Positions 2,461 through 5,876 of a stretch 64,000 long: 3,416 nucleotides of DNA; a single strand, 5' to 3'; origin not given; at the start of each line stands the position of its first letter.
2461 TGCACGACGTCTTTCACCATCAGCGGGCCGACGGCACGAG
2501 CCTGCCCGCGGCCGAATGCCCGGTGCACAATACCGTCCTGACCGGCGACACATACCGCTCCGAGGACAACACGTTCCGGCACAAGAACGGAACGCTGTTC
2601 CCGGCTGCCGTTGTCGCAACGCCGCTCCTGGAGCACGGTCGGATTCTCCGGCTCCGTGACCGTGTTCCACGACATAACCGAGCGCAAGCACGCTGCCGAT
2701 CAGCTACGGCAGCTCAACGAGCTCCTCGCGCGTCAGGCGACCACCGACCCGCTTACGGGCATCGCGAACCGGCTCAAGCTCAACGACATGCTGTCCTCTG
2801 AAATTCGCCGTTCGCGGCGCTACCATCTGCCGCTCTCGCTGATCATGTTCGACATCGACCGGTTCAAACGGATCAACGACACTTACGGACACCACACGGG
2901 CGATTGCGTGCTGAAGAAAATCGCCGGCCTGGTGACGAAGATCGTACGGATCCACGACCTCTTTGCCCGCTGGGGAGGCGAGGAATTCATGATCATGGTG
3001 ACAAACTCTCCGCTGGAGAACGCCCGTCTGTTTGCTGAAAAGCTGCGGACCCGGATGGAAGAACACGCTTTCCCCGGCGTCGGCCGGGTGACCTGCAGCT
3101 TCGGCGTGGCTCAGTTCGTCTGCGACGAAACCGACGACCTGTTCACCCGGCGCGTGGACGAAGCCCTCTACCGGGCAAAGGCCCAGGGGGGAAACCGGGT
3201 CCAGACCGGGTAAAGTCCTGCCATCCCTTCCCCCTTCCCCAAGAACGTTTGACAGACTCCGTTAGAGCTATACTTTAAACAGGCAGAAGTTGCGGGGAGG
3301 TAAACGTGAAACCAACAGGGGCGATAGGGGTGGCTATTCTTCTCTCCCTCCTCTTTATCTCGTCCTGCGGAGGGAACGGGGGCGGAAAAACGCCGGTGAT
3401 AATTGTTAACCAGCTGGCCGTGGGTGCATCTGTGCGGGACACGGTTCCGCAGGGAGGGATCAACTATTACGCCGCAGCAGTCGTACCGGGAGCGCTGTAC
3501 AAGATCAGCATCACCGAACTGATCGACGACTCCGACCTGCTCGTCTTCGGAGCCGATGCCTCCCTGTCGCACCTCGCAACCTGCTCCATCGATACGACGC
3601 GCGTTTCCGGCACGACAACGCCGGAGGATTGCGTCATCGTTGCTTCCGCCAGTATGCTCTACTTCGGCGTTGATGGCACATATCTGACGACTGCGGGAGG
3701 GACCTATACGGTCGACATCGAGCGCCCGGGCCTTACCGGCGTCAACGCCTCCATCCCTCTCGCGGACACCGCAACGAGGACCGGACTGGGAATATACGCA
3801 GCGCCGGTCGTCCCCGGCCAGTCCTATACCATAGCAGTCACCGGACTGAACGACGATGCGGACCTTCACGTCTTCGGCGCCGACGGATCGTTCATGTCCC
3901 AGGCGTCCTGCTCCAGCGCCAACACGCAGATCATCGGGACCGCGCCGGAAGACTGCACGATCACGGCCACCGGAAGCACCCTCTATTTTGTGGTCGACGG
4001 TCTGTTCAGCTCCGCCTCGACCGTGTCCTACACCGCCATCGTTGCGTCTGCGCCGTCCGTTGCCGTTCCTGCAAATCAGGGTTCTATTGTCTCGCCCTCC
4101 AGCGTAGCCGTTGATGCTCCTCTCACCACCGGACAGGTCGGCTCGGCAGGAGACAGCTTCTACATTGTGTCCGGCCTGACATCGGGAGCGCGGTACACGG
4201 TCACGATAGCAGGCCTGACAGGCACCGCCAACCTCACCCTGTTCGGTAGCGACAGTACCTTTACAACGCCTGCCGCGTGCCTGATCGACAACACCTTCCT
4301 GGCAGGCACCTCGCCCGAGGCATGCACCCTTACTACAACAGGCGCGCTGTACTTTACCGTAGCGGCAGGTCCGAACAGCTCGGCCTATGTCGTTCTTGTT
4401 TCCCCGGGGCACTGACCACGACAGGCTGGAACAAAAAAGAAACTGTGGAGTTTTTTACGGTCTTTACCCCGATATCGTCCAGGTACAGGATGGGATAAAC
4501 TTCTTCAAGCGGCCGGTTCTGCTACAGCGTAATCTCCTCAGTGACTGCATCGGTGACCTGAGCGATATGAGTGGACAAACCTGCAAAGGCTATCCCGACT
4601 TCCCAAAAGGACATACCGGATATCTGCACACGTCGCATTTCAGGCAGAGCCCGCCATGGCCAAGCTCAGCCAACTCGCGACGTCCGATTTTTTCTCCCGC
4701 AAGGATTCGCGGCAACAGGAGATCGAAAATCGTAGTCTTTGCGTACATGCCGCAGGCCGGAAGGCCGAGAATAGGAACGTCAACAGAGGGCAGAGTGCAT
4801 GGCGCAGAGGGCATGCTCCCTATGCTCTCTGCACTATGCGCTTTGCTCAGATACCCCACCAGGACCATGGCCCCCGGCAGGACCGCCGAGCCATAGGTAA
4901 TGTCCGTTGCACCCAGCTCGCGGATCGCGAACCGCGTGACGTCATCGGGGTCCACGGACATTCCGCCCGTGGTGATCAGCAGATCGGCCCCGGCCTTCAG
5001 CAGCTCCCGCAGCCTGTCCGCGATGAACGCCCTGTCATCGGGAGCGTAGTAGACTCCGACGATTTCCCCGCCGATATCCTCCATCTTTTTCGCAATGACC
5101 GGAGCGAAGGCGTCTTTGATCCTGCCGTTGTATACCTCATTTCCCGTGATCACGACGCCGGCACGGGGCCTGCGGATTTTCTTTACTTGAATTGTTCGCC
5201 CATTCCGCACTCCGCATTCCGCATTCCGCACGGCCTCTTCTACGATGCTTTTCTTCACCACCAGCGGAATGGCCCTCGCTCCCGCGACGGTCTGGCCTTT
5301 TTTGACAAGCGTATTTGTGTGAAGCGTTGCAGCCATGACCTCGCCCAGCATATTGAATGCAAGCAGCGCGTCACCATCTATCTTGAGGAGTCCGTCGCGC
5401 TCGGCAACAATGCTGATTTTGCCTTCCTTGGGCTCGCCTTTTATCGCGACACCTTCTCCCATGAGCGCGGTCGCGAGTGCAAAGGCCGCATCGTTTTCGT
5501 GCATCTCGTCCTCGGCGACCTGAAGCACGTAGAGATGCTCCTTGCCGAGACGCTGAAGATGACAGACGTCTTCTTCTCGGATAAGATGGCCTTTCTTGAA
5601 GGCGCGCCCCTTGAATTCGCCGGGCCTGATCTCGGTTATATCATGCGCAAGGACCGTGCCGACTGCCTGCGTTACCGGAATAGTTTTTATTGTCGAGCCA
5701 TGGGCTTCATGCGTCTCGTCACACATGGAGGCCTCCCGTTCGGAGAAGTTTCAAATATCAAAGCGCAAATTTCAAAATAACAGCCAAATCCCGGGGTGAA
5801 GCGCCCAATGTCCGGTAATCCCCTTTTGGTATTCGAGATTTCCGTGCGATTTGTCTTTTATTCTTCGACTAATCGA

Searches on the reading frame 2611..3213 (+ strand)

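Call 11: search_protein_families(library=pfam, proteins=[window:2611-3213:+], max_evalue=0.001)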
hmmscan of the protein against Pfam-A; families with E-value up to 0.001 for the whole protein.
window:2611-3213:+ (200 aa): 1 family
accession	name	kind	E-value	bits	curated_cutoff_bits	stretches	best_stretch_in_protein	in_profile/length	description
PF00990.26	GGDEF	-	1.7e-41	142.1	23.8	1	43-196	1-161/161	Diguanylate cyclase, GGDEF domain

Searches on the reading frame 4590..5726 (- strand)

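Call 91: search_protein_families(library=pfam, proteins=[window:4590-5726:-], max_evalue=0.0001)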
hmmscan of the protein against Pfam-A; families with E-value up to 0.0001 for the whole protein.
window:4590-5726:- (378 aa): 1 family
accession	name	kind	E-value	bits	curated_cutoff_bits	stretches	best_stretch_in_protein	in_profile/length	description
PF00994.29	MoCF_biosynth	-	4.9e-23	81.9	26.6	1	190-341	1-142/144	Probable molybdopterin binding domain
